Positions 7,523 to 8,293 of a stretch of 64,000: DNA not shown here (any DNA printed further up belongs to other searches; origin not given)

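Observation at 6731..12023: Histidine kinase / NtrC-type regulator, sigma54 promoter and two paralogous sensor-domain genes stacked directly upstream of the N-ATPase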

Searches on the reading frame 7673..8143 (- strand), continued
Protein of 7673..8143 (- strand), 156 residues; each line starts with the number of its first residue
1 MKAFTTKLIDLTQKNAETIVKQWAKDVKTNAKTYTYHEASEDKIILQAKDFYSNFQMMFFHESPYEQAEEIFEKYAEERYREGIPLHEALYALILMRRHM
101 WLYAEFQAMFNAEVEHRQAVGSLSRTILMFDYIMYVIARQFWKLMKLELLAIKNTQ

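Call 52: list_cluster_members(proteins=[P0147, P0155, P0131, P0140, P0135, P0143, P0137, P0146, P0149, P0154])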
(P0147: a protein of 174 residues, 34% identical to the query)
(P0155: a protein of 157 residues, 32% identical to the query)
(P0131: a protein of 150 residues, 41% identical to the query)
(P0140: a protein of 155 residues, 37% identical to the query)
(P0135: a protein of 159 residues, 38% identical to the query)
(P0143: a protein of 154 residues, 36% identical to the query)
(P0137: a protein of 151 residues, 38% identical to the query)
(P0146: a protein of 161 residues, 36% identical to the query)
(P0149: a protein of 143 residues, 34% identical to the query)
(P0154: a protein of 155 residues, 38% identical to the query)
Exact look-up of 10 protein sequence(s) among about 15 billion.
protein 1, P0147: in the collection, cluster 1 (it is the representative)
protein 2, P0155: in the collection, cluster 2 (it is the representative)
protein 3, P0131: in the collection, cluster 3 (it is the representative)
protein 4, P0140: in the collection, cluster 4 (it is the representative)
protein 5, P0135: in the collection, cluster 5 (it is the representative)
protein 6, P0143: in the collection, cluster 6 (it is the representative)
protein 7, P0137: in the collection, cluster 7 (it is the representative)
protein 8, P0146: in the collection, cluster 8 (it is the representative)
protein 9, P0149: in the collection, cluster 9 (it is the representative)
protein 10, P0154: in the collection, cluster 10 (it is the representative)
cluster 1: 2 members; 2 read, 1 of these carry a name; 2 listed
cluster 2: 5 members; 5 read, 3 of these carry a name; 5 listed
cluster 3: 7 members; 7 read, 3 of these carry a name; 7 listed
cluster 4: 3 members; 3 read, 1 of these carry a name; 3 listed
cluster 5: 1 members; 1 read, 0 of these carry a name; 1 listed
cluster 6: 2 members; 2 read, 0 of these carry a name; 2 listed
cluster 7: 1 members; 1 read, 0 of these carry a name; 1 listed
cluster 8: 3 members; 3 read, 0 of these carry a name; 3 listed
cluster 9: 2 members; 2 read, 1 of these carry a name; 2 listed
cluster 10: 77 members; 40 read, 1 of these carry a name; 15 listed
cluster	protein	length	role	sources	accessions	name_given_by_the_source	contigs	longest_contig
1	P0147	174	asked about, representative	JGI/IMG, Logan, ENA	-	-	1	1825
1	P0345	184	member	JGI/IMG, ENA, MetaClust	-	\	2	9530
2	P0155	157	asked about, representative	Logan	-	-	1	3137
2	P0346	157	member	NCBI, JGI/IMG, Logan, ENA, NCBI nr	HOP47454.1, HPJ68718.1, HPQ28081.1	MAG TPA: hypothetical protein PK874_07305 [Desulfobacteraceae bacterium] | hypothetical protein [Desulfobacteraceae bacterium]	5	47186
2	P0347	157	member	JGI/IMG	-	hypothetical protein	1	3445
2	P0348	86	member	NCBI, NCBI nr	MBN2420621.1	MAG: hypothetical protein JXL81_14625, partial [Deltaproteobacteria bacterium] | hypothetical protein [Deltaproteobacteria bacterium]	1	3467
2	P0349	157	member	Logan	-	-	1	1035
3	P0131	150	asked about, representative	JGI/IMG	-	-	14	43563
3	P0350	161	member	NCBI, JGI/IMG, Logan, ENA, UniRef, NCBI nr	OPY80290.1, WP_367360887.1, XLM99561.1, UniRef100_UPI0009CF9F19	MAG: hypothetical protein A4E70_01831 [Syntrophus sp. PtaU1.Bin005] | hypothetical protein | hypothetical protein n=1 Tax=Syntrophus TaxID=43773 RepID=UPI0009CF9F19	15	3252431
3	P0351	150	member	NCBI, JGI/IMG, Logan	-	hypothetical protein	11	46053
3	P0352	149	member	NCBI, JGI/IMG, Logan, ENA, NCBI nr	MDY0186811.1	MAG: hypothetical protein RBR16_02700 [Syntrophus sp. (in: bacteria)] | hypothetical protein [Syntrophus sp. (in: bacteria)]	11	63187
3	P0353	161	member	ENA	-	-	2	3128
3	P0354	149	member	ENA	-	-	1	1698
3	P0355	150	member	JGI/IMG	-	-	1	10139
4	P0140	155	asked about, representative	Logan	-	-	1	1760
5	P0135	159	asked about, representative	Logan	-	-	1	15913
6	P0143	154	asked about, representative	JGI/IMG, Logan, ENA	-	-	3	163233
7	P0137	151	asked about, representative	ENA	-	-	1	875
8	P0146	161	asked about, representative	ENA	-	-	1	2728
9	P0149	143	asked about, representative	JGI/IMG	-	-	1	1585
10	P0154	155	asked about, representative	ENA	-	-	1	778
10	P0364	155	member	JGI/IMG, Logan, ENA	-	-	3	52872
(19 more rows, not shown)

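Call 53: find_encoding_contigs(protein=P0346, flank=9000, max_places=2)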
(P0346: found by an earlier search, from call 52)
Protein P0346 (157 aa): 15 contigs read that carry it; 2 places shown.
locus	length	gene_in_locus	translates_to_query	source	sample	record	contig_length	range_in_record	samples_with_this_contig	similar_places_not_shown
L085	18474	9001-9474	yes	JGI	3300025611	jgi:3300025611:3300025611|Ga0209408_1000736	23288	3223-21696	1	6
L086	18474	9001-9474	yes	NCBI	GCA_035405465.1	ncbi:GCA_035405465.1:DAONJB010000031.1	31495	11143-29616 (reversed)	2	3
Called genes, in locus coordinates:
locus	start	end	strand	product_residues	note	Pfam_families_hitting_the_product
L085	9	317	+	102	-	-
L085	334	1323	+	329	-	PF01992:vATP-synt_AC39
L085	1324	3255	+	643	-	PF01496:V_ATPase_I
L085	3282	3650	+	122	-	PF00137:ATP-synt_C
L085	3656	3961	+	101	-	PF01990:ATP-synt_F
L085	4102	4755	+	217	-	PF01991:vATP-synt_E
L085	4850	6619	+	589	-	PF02874:ATP-synt_ab_N, PF16886:ATP-synt_ab_Xtn, PF00006:ATP-synt_ab, PF22919:ATP-synt_VA_C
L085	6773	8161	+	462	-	PF02874:ATP-synt_ab_N, PF00006:ATP-synt_ab, PF22919:ATP-synt_VA_C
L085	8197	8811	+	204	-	PF01813:ATP-synt_D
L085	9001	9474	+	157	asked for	-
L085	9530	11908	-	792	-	PF00912:Transgly, PF17092:PCB_OB, PF00905:Transpeptidase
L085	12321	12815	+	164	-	PF08269:dCache_2, PF17200:sCache_2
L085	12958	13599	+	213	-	PF00406:ADK, PF13207:AAA_17, PF17213:Hydin_ADK (faint), PF05191:ADK_lid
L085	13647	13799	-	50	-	-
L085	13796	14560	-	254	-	PF27246:MJ1433_N, PF27232:MJ1433_C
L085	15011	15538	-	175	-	PF04143:Sulf_transp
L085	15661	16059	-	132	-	PF04143:Sulf_transp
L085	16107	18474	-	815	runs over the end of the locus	PF00403:HMA, PF00122:E1-E2_ATPase, PF00702:Hydrolase, PF08282:Hydrolase_3 (faint)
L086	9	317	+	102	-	-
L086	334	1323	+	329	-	PF01992:vATP-synt_AC39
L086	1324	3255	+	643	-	PF01496:V_ATPase_I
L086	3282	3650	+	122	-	PF00137:ATP-synt_C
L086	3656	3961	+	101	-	PF01990:ATP-synt_F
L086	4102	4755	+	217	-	PF01991:vATP-synt_E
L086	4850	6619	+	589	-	PF02874:ATP-synt_ab_N, PF16886:ATP-synt_ab_Xtn, PF00006:ATP-synt_ab, PF22919:ATP-synt_VA_C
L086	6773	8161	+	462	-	PF02874:ATP-synt_ab_N, PF00006:ATP-synt_ab, PF22919:ATP-synt_VA_C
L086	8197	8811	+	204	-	PF01813:ATP-synt_D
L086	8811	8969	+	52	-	-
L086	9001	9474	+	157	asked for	-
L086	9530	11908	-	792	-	PF00912:Transgly, PF17092:PCB_OB, PF00905:Transpeptidase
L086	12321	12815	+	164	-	PF08269:dCache_2, PF17200:sCache_2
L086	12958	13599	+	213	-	PF00406:ADK, PF13207:AAA_17, PF17213:Hydin_ADK (faint), PF05191:ADK_lid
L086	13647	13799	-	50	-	-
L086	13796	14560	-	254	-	PF27246:MJ1433_N, PF27232:MJ1433_C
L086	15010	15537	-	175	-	PF04143:Sulf_transp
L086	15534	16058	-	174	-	-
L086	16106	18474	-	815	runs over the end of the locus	PF00403:HMA, PF00122:E1-E2_ATPase, PF00702:Hydrolase, PF08282:Hydrolase_3 (faint)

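Call 54: find_encoding_contigs(protein=P0345, flank=9000, max_places=2)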
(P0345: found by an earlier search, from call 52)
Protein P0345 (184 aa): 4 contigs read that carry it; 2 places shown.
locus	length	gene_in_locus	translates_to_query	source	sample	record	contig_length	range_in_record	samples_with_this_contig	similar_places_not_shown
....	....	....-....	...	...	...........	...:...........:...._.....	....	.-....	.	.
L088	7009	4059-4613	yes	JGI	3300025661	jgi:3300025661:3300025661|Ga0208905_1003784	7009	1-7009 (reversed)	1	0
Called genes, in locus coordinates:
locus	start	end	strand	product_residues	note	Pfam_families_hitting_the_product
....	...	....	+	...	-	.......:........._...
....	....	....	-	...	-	-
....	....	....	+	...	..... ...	-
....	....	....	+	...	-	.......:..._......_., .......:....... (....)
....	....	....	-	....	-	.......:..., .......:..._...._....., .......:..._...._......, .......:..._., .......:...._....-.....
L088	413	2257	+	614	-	PF00211:Guanylate_cyc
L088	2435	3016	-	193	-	-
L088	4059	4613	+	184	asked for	-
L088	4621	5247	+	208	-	PF12804:NTP_transf_3, PF20202:DUF6564 (weak)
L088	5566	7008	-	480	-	?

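Call 55: find_encoding_contigs(protein=P0143, flank=9000, max_places=2)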
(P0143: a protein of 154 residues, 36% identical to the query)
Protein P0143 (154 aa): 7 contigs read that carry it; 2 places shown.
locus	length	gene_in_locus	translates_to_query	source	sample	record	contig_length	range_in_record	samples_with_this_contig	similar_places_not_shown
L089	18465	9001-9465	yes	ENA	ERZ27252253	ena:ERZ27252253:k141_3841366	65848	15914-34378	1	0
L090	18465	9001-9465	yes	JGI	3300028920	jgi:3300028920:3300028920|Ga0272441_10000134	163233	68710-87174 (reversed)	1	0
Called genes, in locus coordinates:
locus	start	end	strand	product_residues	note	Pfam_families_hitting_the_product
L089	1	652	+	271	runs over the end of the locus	PF02548:Pantoate_transf, PF13714:PEP_mutase (weak)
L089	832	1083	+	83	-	PF04023:FeoA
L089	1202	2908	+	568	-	PF01926:MMR_HSR1, PF02421:FeoB_N, PF07670:Gate, PF07664:FeoB_C, PF07670:Gate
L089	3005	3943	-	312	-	PF01734:Patatin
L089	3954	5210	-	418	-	PF02646:RmuC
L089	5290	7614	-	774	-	PF13185:GAF_2, PF01590:GAF, PF13492:GAF_3, PF05524:PEP-utilisers_N, PF00391:PEP-utilizers, PF02896:PEP-utilizers_C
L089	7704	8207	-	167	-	PF00582:Usp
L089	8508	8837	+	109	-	PF01985:CRS1_YhbY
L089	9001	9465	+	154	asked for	-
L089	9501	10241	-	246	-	PF13406:SLT_2 (faint), PF01464:SLT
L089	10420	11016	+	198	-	PF01966:HD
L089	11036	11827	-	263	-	PF02649:GCHY-1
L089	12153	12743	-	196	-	PF27735:2-thiour_desulf_put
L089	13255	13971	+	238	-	PF00535:Glycos_transf_2, PF10111:Glyco_tranf_2_2 (weak), PF13641:Glyco_tranf_2_3 (weak)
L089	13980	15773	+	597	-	PF26626:DUF8201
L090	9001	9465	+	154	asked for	-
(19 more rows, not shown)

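Call 62: find_encoding_contigs(protein=P0364, flank=9000, max_places=2)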
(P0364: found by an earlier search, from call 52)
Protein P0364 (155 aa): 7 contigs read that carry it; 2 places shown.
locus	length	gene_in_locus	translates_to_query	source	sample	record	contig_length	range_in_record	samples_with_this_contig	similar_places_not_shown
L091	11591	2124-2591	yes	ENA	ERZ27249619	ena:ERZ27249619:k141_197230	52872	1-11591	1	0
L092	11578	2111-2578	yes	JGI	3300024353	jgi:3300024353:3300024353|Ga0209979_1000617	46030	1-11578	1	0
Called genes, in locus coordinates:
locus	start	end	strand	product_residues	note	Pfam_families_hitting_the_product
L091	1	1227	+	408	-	?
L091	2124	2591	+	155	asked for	-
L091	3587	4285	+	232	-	PF13549:ATP-grasp_5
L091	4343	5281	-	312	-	PF02779:Transket_pyr, PF17147:PFOR_II (faint), PF02780:Transketolase_C, PF22613:Transketolase_C_1 (weak)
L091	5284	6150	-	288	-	PF13292:DXP_synthase_N, PF00456:Transketolase_N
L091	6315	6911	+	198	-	PF10469:AKAP7_NLS, PF02834:LigT_PEase, PF13563:2_5_RNA_ligase2, PF02834:LigT_PEase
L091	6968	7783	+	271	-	PF13428:TPR_14 (faint), PF13374:TPR_10 (faint), PF13432:TPR_16 (weak), PF14559:TPR_19, PF13431:TPR_17 (faint), PF00515:TPR_1, PF07719:TPR_2 (weak), PF13181:TPR_8 (weak)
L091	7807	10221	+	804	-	PF00521:DNA_topoisoIV, PF03989:DNA_gyraseA_C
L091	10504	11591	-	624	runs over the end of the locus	PF02310:B12-binding (weak), PF19864:Radical_SAM_N2, PF04055:Radical_SAM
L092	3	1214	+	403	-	?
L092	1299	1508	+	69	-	-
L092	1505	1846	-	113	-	-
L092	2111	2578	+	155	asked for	-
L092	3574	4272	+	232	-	PF13549:ATP-grasp_5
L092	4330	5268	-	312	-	PF02779:Transket_pyr, PF17147:PFOR_II (faint), PF02780:Transketolase_C, PF22613:Transketolase_C_1 (weak)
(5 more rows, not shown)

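Call 63: find_encoding_contigs(protein=P0135, flank=9000, max_places=2)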
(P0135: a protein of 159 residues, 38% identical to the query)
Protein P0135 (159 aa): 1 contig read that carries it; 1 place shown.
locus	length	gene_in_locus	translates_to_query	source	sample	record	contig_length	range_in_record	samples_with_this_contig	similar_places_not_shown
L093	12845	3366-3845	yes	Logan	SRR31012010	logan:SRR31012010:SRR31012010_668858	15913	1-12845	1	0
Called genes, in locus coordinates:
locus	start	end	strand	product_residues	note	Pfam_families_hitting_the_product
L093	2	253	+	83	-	?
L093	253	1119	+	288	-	PF01063:Aminotran_4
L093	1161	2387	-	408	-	PF01458:SUFBD_core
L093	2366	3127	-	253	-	PF00005:ABC_tran, PF13304:AAA_21 (faint)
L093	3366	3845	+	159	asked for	-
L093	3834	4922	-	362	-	PF00072:Response_reg, PF13487:HD_5, PF01966:HD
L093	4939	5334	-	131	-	PF00072:Response_reg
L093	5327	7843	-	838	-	PF05228:CHASE4, PF00989:PAS (weak), PF08448:PAS_4 (faint), PF13188:PAS_8 (faint), PF13426:PAS_9, PF00512:HisKA, PF02518:HATPase_c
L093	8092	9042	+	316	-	PF02445:NadA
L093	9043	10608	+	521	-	PF00890:FAD_binding_2, PF01266:DAO, PF03486:HI0933_like (faint), PF07992:Pyr_redox_2 (faint), PF02910:Succ_DH_flav_C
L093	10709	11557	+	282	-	PF02749:QRPTase_N, PF01729:QRPTase_C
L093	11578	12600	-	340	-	PF03320:FBPase_glpX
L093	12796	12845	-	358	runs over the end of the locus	PF01118:Semialdhyde_dh, PF02774:Semialdhyde_dhC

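Call 77: search_protein_families(library=ncbifam, proteins=[window:7673-8143:-], max_evalue=0.001)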
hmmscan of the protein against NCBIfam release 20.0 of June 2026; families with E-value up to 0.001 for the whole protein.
window:7673-8143:- (156 aa): 0 families

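Call 96: find_encoding_contigs(protein=P0350, flank=10000, max_places=2)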
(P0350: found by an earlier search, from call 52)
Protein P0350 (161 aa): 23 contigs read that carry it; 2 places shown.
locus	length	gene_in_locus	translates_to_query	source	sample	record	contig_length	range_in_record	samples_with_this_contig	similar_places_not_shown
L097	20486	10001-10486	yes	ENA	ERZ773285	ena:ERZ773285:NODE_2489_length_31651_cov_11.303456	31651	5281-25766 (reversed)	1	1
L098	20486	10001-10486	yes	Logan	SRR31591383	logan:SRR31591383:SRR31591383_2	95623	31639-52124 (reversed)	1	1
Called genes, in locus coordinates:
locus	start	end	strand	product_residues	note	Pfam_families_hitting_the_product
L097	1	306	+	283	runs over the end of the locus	PF02195:ParB_N, PF17762:HTH_ParB, PF23552:ParB_C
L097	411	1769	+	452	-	PF11638:DnaA_N, PF01695:IstB_IS21 (weak), PF00308:Bac_DnaA, PF22688:Hda_lid (faint), PF08299:Bac_DnaA_C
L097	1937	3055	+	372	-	PF00712:DNA_pol3_beta, PF02767:DNA_pol3_beta_2, PF02768:DNA_pol3_beta_3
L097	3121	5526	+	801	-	PF02518:HATPase_c, PF00204:DNA_gyraseB, PF01751:Toprim, PF00986:DNA_gyraseB_C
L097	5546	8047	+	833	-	PF00521:DNA_topoisoIV, PF03989:DNA_gyraseA_C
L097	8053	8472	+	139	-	PF01951:Archease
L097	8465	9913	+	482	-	PF01139:RtcB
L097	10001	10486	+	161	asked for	PF14361:RsbRD_N (weak)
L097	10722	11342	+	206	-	PF07929:PRiA4_ORF3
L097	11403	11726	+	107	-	-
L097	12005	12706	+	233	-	-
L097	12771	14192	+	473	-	PF00282:Pyridoxal_deC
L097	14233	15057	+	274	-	PF05742:TANGO2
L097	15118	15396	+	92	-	-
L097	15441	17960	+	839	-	PF00343:Phosphorylase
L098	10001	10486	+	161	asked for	PF14361:RsbRD_N (weak)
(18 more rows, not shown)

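Call 98: search_protein_families(library=pfam, alignment_id=A2, max_evalue=0.01)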
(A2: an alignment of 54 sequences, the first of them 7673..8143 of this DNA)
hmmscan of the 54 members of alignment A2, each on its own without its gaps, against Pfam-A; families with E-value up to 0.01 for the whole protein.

A. member 1, window:7673-8143:- (156 aa): 2 families
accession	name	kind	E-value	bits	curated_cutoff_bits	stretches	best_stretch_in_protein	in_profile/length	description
PF09385.16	HisK_N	-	0.00011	22.7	24.4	1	7-137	3-123/129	Histidine kinase N terminal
PF14361.12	RsbRD_N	-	0.0021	19.2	24.3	1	9-98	2-97/104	RsbT co-antagonist protein rsbRD N-terminal domain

B. families by the number of members that match (of 54 scanned): 6 families
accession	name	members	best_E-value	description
PF14361.12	RsbRD_N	22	1.4e-09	RsbT co-antagonist protein rsbRD N-terminal domain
PF09385.16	HisK_N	20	4.2e-08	Histidine kinase N terminal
PF13493.11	DUF4118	3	0.00066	Domain of unknown function (DUF4118)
PF08678.16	Rsbr_N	2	0.00015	Rsbr N terminal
PF11467.13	LEDGF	1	0.0055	Lens epithelium-derived growth factor (LEDGF)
PF11563.14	Protoglobin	1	0.0065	Protoglobin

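Call 99: find_homologous_proteins(query=P0346, max_evalue=1e-10)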
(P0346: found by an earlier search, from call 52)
Query P0346 (157 aa): 16 proteins with E <= 1e-10 among 25 candidates.
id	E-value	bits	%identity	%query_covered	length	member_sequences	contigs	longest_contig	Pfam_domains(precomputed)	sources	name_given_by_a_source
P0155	4.0e-94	330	95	100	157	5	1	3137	-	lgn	-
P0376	1.2e-78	280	82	97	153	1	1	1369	-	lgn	-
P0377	2.4e-66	240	66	100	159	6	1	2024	-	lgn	-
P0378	2.7e-56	208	63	92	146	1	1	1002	-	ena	-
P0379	3.6e-56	207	63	92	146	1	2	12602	-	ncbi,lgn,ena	-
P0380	5.5e-56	207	63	94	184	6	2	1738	-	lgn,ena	-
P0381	1.8e-53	198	58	97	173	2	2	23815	-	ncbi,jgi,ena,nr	ncbi:MAG: hypothetical protein JXA35_04030 [Deltaproteobacteria bacterium]|nr:hypothetical protein [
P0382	9.0e-53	196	58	93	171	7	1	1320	-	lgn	-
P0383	1.5e-51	192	60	90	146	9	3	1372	-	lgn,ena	-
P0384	1.2e-49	186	53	97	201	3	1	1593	-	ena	-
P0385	7.2e-49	184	54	92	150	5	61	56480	-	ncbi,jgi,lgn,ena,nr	ncbi:MAG TPA: hypothetical protein PK425_06645 [Syntrophales bacterium]|jgi:hypothetical protein|nr:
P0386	3.3e-47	178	53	92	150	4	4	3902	-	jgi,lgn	-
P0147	4.9e-47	178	60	87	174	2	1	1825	-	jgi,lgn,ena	-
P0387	1.3e-38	150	81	51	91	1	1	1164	-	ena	-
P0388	1.4e-30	124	57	62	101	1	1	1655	-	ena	-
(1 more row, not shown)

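Call 100: find_encoding_contigs(protein=P0385, flank=10000, max_places=2)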
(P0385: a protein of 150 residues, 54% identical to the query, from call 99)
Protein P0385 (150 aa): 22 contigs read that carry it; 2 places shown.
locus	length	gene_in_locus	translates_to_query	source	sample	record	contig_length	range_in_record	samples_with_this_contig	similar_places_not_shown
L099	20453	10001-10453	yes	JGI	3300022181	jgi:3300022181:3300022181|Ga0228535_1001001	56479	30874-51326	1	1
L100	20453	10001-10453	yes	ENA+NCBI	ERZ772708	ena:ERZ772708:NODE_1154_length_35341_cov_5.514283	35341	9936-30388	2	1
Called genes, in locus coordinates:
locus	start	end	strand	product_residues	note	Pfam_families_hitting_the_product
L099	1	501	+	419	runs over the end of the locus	PF01409:tRNA-synt_2d (faint), PF13393:tRNA-synt_His, PF00587:tRNA-synt_2b, PF13393:tRNA-synt_His, PF03129:HGTP_anticodon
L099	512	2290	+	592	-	PF01336:tRNA_anti-codon, PF00152:tRNA-synt_2, PF02938:GAD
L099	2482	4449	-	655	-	PF00580:UvrD-helicase, PF13245:AAA_19, PF13361:UvrD_C, PF13538:UvrD_C_2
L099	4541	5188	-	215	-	PF00406:ADK, PF13207:AAA_17, PF13238:AAA_18 (weak), PF13671:AAA_33 (faint), PF17213:Hydin_ADK (faint), PF05191:ADK_lid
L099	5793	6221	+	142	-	-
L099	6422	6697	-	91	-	-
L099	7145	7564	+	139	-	PF13527:Acetyltransf_9, PF13673:Acetyltransf_10, PF00583:Acetyltransf_1, PF13508:Acetyltransf_7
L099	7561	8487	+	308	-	PF09924:LPG_synthase_C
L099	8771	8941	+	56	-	-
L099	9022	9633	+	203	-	-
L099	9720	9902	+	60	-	-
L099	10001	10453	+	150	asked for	-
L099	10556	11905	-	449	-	PF01134:GIDA (faint), PF07992:Pyr_redox_2 (weak), PF13738:Pyr_redox_3 (faint), PF21688:FAD-depend_C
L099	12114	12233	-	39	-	-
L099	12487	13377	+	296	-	PF02219:MTHFR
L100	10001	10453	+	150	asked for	-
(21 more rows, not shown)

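Call 101: find_encoding_contigs(protein=P0381, flank=10000, max_places=2)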
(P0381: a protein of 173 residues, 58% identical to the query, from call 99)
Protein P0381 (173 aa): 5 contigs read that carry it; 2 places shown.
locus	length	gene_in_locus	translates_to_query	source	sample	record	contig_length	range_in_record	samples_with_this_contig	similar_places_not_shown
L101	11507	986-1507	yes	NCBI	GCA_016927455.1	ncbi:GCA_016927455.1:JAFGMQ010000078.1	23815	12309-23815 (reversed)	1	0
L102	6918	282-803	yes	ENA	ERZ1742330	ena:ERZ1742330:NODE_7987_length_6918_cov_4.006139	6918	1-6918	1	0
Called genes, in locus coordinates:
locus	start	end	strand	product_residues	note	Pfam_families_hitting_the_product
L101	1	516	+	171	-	PF01597:GCV_H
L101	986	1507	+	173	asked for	-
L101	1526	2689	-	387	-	PF12911:OppC_N, PF00528:BPD_transp_1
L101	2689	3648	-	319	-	PF19300:BPD_transp_1_N, PF00528:BPD_transp_1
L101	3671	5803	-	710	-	PF00496:SBP_bac_5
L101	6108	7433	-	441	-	PF05221:AdoHcyase, PF00670:AdoHcyase_NAD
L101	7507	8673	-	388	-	PF00438:S-AdoMet_synt_N, PF02772:S-AdoMet_synt_M, PF02773:S-AdoMet_synt_C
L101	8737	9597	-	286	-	PF02569:Pantoate_ligase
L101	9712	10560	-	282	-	PF00398:RrnaAD, PF01135:PCMT (faint), PF13649:Methyltransf_25 (weak)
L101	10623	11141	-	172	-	PF09835:DUF2062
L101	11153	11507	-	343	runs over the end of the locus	PF01869:BcrAD_BadFG (faint), PF00814:TsaD, PF22521:HypF_C_2, PF02543:Carbam_trans_N (weak)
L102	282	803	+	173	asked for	-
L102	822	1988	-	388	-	PF12911:OppC_N, PF00528:BPD_transp_1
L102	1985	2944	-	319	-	PF19300:BPD_transp_1_N, PF00528:BPD_transp_1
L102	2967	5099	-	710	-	PF00496:SBP_bac_5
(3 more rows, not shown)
